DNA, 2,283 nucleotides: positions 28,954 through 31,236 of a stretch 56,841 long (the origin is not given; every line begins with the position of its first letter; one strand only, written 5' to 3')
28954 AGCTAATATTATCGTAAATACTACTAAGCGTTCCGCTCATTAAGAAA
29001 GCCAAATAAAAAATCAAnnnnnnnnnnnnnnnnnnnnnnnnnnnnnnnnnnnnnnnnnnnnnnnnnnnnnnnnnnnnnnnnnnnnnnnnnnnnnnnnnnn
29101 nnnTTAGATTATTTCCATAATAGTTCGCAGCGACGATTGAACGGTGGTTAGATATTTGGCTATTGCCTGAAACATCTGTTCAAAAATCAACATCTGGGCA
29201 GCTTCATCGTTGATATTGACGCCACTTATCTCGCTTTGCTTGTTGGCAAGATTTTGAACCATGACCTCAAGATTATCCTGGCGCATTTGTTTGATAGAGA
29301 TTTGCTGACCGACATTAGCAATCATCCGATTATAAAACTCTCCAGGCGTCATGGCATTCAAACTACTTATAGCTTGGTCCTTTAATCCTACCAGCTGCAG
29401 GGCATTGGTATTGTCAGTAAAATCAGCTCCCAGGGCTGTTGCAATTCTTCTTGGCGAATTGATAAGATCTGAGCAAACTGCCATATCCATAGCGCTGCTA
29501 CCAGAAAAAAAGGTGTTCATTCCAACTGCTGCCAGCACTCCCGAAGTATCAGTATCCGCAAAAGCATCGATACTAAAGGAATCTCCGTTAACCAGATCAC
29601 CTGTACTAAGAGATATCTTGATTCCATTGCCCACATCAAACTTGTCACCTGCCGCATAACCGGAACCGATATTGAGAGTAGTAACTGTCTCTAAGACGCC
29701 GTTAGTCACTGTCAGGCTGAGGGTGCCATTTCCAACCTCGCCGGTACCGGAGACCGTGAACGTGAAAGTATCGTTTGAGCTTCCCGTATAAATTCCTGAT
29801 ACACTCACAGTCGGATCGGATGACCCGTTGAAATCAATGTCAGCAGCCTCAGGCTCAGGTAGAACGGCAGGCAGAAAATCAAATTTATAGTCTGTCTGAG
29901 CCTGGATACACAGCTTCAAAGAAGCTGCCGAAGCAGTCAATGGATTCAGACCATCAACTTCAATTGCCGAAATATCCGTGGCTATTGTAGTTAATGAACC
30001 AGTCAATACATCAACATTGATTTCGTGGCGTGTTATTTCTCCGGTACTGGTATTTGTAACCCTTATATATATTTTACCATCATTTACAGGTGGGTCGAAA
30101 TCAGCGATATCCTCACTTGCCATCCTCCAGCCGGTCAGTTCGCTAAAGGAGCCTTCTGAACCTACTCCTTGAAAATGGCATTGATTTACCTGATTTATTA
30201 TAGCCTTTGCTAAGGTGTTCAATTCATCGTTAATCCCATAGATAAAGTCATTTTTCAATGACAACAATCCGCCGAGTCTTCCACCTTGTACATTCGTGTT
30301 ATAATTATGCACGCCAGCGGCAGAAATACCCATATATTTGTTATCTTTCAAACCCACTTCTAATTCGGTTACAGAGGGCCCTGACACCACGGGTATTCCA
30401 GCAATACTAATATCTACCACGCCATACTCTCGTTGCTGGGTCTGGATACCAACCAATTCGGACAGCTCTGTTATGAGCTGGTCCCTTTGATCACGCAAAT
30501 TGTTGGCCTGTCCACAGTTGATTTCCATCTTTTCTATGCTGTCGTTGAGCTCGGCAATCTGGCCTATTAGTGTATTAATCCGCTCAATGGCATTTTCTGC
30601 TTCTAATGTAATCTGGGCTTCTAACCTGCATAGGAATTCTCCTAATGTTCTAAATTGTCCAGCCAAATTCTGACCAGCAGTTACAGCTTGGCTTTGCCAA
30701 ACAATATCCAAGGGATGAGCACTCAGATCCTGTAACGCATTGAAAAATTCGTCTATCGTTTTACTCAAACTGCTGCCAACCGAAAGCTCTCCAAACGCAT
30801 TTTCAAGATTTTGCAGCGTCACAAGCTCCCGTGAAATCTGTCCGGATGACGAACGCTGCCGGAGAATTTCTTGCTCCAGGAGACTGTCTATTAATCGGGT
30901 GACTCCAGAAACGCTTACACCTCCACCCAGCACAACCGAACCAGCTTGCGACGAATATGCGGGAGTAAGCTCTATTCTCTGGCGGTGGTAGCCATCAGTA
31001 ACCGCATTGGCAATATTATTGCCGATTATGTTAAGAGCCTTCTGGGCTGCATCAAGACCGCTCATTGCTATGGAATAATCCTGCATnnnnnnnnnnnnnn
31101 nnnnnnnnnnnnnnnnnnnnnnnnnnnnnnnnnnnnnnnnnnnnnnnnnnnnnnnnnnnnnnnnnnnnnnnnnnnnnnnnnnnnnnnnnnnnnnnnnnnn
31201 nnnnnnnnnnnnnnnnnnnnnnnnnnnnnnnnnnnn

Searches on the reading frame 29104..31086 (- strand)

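Call 35: search_protein_families(library=pfam, proteins=[window:29104-31086:-], max_evalue=0.00001)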
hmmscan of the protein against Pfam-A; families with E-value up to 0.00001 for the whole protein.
window:29104-31086:- (660 aa): 2 families
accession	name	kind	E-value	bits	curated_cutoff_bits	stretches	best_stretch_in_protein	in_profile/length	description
PF22638.1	FlgK_D1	-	5.8e-51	173.8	28.6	1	91-313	1-227/233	Flagellar hook-associated protein FlgK helical domain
PF00460.25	Flg_bb_rod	-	1.9e-08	34.6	20.7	1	6-33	3-30/31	Flagella basal body rod protein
